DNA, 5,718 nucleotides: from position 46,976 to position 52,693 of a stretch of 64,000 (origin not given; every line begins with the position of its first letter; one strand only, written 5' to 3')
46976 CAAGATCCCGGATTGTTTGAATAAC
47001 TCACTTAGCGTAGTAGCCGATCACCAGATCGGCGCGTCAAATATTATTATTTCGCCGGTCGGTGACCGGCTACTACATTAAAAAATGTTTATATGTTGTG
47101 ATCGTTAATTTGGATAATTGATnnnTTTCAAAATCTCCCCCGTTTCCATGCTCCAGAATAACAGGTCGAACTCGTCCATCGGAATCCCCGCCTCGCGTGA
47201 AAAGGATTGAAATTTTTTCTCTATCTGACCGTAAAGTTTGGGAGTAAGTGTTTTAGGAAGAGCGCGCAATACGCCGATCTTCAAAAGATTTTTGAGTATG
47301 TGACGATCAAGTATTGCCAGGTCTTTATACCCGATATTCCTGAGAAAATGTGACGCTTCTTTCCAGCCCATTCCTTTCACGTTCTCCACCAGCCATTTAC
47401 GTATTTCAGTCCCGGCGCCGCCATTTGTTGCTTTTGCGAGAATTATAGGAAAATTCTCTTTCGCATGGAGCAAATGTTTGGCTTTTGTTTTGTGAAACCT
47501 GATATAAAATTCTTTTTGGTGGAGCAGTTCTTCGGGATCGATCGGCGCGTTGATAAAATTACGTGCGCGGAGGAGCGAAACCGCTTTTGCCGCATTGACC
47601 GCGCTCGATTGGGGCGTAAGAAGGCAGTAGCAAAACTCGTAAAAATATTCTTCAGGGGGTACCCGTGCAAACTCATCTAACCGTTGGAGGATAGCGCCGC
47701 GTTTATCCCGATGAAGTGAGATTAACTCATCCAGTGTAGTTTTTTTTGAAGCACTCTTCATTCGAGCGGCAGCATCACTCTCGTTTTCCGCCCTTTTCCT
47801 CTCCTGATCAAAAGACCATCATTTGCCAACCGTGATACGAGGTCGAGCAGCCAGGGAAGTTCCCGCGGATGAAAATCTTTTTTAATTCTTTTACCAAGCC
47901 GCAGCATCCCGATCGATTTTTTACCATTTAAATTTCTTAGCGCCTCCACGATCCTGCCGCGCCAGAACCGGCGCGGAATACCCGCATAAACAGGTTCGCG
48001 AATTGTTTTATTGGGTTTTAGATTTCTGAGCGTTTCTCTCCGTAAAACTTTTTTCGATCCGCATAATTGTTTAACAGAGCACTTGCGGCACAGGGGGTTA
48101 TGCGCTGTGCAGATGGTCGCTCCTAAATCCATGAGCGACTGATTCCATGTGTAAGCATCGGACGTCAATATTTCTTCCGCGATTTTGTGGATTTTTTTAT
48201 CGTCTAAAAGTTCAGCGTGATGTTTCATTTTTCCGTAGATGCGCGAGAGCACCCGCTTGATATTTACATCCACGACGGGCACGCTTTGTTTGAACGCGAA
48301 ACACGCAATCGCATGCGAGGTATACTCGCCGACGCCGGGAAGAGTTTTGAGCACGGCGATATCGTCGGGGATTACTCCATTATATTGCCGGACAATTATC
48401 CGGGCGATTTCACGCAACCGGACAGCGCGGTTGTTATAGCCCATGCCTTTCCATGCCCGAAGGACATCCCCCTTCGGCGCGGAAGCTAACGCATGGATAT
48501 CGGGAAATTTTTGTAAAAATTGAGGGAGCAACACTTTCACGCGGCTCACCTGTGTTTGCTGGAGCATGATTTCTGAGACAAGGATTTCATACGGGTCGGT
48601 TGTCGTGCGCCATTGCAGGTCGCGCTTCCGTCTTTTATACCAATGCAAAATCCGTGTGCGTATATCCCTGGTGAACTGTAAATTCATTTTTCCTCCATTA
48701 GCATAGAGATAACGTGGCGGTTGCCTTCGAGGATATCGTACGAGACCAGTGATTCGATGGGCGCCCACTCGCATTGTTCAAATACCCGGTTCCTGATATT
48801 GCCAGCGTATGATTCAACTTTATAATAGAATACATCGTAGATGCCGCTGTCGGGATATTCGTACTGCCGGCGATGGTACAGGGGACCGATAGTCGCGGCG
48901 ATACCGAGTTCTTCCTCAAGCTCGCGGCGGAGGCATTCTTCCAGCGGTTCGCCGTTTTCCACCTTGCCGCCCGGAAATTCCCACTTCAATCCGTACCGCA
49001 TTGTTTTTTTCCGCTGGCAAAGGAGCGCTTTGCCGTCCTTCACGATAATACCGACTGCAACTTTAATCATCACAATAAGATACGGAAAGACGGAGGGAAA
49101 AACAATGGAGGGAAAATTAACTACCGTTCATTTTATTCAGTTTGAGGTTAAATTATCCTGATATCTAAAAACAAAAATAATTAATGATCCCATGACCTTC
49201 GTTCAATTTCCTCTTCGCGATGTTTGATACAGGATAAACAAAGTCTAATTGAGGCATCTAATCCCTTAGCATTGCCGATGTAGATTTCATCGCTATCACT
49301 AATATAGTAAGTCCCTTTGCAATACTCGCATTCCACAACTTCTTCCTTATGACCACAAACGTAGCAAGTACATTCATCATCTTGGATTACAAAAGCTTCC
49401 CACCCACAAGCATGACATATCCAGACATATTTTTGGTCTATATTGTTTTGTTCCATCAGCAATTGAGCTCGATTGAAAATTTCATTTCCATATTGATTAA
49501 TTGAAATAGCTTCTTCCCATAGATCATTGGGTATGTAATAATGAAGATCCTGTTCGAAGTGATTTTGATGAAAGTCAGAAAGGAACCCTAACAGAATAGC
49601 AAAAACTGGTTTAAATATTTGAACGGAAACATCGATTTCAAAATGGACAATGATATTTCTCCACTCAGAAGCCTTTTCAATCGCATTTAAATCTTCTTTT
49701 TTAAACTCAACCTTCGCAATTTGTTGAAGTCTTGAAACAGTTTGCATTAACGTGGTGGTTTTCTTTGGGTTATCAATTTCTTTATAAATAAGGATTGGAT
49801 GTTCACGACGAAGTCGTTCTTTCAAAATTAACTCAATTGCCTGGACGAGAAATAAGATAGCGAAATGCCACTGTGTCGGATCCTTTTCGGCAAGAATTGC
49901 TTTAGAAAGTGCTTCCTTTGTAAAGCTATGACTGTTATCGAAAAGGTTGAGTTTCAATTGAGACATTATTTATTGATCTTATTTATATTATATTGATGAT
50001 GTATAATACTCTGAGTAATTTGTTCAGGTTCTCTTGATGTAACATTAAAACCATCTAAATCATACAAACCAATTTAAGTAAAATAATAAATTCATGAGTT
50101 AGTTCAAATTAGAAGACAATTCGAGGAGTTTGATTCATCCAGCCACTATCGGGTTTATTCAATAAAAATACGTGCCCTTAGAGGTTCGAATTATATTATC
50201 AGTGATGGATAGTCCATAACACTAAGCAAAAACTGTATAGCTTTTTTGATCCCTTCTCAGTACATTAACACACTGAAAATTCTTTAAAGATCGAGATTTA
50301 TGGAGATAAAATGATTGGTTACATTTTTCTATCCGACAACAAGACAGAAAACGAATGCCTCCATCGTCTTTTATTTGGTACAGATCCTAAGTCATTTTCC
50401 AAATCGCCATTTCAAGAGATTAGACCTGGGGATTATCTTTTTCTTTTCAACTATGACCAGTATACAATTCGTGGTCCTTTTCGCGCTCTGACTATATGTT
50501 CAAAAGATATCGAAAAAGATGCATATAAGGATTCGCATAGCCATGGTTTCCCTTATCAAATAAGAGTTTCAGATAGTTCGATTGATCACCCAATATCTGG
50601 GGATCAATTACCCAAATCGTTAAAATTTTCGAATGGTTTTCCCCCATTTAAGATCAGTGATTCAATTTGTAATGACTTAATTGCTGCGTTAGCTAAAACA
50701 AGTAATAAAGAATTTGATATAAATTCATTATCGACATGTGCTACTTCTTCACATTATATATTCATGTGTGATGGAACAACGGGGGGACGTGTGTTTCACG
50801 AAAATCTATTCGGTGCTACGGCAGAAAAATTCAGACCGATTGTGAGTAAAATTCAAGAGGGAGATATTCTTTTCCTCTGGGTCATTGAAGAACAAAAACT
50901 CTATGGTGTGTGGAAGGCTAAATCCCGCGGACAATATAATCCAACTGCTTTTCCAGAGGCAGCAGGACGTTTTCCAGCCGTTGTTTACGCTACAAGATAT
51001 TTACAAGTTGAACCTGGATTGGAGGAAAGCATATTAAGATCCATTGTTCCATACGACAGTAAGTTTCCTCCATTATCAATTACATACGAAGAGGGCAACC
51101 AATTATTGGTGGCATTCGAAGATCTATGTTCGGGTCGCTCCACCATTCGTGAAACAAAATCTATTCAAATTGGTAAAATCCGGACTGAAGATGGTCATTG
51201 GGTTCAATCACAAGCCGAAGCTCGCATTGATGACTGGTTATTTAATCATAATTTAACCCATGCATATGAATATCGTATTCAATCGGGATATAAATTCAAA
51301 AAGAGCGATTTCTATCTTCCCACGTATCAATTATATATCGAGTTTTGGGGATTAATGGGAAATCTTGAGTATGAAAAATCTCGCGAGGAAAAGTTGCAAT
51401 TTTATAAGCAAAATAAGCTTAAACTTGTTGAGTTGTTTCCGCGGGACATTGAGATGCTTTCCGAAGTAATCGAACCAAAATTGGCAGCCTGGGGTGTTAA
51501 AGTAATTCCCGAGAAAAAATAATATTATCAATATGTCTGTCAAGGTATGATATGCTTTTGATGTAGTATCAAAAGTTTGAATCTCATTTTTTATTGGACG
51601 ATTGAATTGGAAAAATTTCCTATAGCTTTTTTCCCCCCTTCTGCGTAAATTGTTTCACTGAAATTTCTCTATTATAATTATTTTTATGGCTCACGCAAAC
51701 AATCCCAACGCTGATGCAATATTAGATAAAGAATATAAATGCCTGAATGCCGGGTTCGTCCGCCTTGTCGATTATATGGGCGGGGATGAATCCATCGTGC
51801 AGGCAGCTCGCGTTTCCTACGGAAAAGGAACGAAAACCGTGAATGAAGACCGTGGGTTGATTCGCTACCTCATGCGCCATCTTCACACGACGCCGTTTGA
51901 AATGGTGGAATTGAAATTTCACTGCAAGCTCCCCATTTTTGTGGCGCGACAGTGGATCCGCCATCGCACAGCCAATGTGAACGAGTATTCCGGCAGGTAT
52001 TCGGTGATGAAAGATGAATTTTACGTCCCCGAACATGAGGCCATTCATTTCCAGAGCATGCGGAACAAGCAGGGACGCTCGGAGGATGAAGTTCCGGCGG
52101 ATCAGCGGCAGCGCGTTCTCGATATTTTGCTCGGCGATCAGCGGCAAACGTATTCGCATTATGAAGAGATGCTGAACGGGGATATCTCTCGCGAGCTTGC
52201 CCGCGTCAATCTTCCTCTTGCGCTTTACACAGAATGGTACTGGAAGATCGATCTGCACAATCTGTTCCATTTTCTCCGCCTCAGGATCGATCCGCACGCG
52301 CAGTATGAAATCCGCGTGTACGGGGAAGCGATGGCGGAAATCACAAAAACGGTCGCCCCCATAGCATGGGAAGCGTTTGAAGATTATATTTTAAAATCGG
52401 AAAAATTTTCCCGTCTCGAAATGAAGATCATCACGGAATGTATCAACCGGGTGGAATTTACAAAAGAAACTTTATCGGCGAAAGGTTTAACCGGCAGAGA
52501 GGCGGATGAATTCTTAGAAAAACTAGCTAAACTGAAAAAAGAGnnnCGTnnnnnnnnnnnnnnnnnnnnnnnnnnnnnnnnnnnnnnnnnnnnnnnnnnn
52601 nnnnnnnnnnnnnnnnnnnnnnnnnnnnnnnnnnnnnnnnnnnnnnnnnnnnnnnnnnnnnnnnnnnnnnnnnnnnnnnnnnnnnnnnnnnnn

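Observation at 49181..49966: HEPN ribonuclease with a double zinc ribbon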

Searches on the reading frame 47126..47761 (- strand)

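Call 72: search_protein_families(library=pfam, proteins=[window:47126-47761:-], max_evalue=0.00001)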
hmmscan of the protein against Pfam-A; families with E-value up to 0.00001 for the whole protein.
window:47126-47761:- (212 aa): 1 family
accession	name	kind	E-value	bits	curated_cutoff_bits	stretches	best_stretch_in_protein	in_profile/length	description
PF22175.2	Ogg-HhH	-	8.1e-50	169.2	27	1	26-192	3-172/173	8-oxoguanine DNA glycosylase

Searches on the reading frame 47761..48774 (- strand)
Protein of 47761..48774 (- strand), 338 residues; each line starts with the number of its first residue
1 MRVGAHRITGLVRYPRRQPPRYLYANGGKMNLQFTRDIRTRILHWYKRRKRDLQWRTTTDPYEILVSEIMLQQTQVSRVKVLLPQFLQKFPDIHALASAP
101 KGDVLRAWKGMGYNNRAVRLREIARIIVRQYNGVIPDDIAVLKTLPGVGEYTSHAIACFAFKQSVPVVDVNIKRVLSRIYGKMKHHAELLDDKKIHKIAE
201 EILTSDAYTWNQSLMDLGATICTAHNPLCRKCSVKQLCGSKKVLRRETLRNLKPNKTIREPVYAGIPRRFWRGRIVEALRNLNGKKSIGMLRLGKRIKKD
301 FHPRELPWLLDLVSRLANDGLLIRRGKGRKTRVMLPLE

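Call 72: search_protein_families(library=pfam, proteins=[window:47761-48774:-], max_evalue=0.00001)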
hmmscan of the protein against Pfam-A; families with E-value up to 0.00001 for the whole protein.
window:47761-48774:- (338 aa): 1 family
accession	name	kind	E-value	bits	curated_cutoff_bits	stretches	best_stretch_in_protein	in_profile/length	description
PF00730.31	HhH-GPD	-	1.2e-20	74.3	26.2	1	66-184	1-91/108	HhH-GPD superfamily base excision DNA repair protein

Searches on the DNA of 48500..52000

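Call 49: search_rna_families(source=window, start=48500, end=52000, threshold=evalue, max_evalue=1)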
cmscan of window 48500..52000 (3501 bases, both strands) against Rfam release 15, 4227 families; matches with E-value up to 1: 0.
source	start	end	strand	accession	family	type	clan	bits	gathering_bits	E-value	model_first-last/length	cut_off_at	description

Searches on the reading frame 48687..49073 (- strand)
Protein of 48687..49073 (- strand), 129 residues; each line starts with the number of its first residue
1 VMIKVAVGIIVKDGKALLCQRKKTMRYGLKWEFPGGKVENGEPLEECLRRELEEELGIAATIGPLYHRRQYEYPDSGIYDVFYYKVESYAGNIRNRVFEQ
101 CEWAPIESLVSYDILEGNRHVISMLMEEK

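Call 72: search_protein_families(library=pfam, proteins=[window:48687-49073:-], max_evalue=0.00001)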
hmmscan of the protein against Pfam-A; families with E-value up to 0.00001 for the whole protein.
window:48687-49073:- (129 aa): 2 families
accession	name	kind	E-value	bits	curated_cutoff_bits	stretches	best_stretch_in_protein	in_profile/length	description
PF00293.34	NUDIX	-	3.8e-22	79.2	21.1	1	3-122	2-131/134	NUDIX domain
PF14815.12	NUDIX_4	-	1.3e-12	47.9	35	1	6-122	1-111/113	NUDIX domain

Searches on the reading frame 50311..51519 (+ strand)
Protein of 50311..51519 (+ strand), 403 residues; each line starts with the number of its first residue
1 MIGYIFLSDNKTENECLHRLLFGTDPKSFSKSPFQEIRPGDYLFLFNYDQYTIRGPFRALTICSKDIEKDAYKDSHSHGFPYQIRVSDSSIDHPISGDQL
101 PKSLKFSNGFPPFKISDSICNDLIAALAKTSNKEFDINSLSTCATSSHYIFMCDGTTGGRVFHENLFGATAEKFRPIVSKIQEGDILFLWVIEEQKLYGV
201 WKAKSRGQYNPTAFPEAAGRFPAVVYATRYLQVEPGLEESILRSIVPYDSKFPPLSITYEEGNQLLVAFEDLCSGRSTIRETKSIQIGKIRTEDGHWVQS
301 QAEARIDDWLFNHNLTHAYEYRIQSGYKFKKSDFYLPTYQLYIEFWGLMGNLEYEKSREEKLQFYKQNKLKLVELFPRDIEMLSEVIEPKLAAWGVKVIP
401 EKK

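Call 3: search_protein_families(library=pfam, proteins=[window:50311-51519:+], max_evalue=1)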
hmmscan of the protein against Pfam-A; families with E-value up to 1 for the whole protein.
window:50311-51519:+ (403 aa): 1 family
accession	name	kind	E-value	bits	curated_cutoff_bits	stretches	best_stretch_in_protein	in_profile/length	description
PF10539.14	Dev_Cell_Death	-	9.3e-35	119.6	27.8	2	149-246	3-100/126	Development and cell death domain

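Call 4: search_protein_families(library=padloc, proteins=[window:50311-51519:+], max_evalue=1)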
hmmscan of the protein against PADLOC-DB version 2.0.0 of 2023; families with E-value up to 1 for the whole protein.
window:50311-51519:+ (403 aa): 4 families
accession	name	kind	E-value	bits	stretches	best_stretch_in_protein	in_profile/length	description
PDLC05067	PDC-S69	-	2e-29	101.2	1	288-398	179-288/289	-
PDLC01150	HEAT_CxxC_PDDEXK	-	1.6e-17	61.8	1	286-392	179-285/288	HEAT_CxxC_PD-DEXK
PDLC05065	PDC-S68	-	6.9e-10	35.4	1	291-372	1101-1185/1221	-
PDLC05066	PDC-S68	-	3.4e-05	20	1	291-368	1095-1175/1202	-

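Call 8: search_protein_families(library=ncbifam, proteins=[window:50311-51519:+], max_evalue=1)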
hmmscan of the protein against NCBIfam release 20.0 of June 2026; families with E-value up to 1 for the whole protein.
window:50311-51519:+ (403 aa): 1 family
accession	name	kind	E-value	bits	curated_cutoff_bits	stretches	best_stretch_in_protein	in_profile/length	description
NF002008.0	PRK00809.1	subfamily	0.0023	17.6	139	0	161-195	16-49/146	hypothetical protein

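Call 59: search_protein_families(library=phrogs, proteins=[window:50311-51519:+], max_evalue=0.01)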
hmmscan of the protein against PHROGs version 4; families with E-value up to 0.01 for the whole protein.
window:50311-51519:+ (403 aa): 2 families
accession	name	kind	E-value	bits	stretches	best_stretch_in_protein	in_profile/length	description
phrog_559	-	DNA, RNA and nucleotide metabolism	0.0002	21.3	1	285-368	295-388/607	HNH endonuclease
phrog_22655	-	unknown function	0.0018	18.1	1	292-382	392-491/508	-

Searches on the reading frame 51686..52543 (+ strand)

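Call 72: search_protein_families(library=pfam, proteins=[window:51686-52543:+], max_evalue=0.00001)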
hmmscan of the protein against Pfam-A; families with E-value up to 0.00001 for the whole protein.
window:51686-52543:+ (286 aa): 1 family
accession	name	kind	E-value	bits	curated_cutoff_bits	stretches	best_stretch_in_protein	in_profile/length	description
PF02511.20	Thy1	-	2.3e-58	197.5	24.8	1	26-225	1-190/191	Thymidylate synthase complementing protein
